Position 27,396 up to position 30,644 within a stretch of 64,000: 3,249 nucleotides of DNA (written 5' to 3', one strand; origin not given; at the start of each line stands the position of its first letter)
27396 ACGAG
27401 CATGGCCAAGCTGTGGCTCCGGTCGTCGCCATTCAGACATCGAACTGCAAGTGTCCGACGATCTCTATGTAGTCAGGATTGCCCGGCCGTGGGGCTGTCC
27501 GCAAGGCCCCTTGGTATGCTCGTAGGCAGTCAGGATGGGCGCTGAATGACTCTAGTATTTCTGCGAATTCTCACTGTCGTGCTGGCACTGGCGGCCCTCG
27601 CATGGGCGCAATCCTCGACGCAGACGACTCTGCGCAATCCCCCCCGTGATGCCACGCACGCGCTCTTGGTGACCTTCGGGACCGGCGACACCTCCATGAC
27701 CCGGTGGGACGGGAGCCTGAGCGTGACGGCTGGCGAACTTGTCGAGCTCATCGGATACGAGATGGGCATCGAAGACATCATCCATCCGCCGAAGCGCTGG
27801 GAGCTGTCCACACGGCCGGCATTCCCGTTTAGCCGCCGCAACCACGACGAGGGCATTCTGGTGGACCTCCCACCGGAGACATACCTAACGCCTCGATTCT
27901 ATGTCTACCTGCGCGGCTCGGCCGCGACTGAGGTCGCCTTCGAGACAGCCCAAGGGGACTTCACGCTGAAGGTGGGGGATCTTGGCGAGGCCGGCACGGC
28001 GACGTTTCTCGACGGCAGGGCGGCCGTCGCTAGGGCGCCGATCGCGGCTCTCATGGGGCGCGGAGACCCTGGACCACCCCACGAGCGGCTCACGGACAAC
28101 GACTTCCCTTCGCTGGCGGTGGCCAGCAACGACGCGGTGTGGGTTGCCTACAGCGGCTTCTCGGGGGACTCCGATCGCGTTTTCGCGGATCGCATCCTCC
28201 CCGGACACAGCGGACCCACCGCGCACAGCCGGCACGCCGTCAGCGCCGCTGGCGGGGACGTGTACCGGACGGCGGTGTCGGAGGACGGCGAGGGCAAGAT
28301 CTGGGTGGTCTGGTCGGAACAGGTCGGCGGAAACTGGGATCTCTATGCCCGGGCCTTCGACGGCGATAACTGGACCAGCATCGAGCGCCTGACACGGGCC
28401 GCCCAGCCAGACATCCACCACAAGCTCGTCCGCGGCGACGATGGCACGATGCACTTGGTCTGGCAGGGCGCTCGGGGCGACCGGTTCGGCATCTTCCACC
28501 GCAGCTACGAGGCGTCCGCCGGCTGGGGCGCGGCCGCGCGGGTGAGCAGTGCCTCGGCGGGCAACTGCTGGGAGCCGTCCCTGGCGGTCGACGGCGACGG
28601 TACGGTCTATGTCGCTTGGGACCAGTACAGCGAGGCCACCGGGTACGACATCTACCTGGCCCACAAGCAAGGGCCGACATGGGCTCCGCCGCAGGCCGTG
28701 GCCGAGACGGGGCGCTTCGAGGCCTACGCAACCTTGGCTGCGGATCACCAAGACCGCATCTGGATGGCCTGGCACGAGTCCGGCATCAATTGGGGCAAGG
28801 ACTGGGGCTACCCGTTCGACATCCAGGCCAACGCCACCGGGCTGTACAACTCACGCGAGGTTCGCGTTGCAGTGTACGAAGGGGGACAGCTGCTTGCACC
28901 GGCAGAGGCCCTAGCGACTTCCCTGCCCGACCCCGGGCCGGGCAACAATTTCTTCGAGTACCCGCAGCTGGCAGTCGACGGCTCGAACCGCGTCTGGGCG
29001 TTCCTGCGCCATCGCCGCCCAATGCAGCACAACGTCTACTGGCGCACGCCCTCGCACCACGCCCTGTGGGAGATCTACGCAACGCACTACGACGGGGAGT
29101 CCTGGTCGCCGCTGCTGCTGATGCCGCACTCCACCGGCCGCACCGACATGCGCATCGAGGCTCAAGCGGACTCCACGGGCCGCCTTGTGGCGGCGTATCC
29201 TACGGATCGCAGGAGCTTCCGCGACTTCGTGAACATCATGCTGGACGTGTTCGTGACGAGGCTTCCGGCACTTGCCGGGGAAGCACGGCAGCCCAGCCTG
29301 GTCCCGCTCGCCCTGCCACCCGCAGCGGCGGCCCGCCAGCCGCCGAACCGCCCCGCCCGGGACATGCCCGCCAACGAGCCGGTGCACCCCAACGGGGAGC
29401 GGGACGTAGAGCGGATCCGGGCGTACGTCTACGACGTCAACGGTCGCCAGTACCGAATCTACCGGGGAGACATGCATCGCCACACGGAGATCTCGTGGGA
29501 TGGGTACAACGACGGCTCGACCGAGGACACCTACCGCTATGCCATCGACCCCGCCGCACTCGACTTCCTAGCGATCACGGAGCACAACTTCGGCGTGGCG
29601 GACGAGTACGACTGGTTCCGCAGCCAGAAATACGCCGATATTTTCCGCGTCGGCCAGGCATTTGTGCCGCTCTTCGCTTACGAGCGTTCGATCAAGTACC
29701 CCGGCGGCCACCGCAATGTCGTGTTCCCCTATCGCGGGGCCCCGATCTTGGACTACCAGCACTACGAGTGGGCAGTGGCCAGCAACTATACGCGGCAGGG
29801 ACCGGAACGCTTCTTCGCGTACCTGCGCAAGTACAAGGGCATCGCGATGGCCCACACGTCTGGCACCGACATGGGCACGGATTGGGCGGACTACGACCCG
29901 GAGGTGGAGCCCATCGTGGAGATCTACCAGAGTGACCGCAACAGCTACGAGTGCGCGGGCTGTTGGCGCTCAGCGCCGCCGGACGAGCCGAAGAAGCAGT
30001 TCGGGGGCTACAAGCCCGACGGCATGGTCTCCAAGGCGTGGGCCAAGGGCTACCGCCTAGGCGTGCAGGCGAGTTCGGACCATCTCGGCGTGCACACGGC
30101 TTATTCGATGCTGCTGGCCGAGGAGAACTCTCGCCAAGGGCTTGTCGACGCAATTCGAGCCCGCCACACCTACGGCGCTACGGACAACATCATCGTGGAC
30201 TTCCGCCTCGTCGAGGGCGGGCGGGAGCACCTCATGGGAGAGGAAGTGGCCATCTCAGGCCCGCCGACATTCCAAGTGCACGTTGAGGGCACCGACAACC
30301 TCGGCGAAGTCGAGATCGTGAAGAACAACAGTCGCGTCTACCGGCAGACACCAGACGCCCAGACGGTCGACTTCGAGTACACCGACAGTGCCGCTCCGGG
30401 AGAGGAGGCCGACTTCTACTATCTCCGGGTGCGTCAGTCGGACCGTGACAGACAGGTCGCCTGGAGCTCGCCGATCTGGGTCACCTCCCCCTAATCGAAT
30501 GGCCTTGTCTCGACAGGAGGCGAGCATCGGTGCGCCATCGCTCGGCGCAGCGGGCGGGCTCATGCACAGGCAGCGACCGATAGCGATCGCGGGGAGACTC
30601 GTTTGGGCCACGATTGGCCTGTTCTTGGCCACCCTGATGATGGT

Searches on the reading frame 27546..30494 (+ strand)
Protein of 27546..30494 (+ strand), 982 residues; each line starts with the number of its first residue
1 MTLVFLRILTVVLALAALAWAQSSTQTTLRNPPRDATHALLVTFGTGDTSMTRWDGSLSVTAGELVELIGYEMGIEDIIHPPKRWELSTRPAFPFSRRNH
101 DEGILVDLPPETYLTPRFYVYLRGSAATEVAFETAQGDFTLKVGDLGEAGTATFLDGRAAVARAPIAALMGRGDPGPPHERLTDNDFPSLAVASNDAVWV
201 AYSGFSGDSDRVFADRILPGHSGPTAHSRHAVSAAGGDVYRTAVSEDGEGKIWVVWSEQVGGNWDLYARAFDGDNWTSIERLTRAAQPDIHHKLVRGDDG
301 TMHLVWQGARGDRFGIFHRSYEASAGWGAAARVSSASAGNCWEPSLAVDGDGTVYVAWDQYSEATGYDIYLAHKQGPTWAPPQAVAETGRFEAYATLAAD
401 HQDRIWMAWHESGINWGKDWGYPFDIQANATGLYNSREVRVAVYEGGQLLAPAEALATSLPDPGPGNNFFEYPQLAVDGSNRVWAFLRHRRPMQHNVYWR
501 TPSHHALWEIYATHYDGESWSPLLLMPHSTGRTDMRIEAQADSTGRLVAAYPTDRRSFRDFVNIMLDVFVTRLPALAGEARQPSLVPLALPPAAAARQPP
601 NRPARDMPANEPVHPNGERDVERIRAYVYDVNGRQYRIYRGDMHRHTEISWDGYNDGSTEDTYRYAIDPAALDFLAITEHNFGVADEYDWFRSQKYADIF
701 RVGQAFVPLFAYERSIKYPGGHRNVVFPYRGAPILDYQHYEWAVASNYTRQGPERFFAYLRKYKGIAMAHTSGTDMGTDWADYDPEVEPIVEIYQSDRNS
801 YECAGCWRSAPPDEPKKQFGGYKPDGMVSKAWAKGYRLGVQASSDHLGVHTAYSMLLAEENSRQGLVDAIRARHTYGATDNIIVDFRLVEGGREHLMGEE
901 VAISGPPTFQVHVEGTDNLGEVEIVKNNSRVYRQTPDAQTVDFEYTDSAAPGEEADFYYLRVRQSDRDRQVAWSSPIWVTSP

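Call 3: search_protein_families(library=pfam, proteins=[window:27546-30494:+], max_evalue=0.1)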
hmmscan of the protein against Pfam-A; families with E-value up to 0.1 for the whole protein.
window:27546-30494:+ (982 aa): 3 families
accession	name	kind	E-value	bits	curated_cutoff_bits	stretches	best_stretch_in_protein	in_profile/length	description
PF12228.14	DUF3604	-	5.9e-07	28.7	20.4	0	687-802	134-252/591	Protein of unknown function (DUF3604)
PF07494.17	Reg_prop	-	0.00078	19.8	20.4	0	240-254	8-20/24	Two component regulator propeller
PF15892.11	BNR_4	-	0.07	12.9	27.3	0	262-510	11-266/272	BNR repeat-containing family member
